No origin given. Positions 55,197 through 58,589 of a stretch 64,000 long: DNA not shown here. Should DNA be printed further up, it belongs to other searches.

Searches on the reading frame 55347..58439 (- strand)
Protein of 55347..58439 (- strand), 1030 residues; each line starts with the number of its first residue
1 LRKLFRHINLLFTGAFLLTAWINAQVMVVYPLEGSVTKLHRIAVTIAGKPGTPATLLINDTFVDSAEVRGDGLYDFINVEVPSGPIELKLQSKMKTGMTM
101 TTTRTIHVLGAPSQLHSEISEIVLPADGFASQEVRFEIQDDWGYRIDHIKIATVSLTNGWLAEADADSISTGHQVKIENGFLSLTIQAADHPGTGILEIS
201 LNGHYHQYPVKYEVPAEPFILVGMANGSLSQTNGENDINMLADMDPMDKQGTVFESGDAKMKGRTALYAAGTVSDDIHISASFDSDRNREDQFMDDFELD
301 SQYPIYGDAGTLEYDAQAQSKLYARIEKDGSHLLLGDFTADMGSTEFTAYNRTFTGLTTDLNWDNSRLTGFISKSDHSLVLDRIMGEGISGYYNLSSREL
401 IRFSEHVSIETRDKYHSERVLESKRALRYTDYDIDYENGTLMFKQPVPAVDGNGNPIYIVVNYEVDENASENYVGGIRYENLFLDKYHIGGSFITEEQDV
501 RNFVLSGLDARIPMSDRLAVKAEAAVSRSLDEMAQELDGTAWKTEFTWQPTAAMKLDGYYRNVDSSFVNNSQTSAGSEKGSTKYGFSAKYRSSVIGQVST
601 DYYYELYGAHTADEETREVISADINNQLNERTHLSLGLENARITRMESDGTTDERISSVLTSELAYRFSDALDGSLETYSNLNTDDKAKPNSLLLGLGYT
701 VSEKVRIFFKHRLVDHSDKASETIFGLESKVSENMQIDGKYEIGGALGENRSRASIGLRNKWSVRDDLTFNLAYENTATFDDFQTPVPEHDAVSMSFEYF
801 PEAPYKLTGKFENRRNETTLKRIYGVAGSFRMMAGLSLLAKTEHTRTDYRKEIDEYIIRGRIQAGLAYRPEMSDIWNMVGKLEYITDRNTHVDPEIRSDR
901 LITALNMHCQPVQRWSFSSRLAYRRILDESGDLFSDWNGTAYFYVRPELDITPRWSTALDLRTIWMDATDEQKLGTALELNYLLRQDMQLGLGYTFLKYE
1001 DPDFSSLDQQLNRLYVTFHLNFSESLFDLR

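Call 7: search_protein_families(library=pfam, proteins=[window:55347-58439:-], max_evalue=0.001)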
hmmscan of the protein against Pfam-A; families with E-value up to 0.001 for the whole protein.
window:55347-58439:- (1030 aa): 1 family
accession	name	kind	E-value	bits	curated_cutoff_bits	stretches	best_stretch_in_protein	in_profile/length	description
PF10677.15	DUF2490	-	0.00015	22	29.8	0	949-1021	11-81/186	Protein of unknown function (DUF2490)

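Call 19: search_protein_families(library=ncbifam, proteins=[window:55347-58439:-], max_evalue=0.01)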
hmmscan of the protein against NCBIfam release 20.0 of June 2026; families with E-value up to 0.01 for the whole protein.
window:55347-58439:- (1030 aa): 0 families

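Call 83: search_protein_families(library=pfam, proteins=[window:55347-58439:-], max_evalue=10)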
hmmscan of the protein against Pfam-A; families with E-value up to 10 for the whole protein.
window:55347-58439:- (1030 aa): 1 family
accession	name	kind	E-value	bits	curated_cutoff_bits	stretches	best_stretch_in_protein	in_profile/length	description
PF10677.15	DUF2490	-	0.00015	22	29.8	2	949-1021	11-81/186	Protein of unknown function (DUF2490)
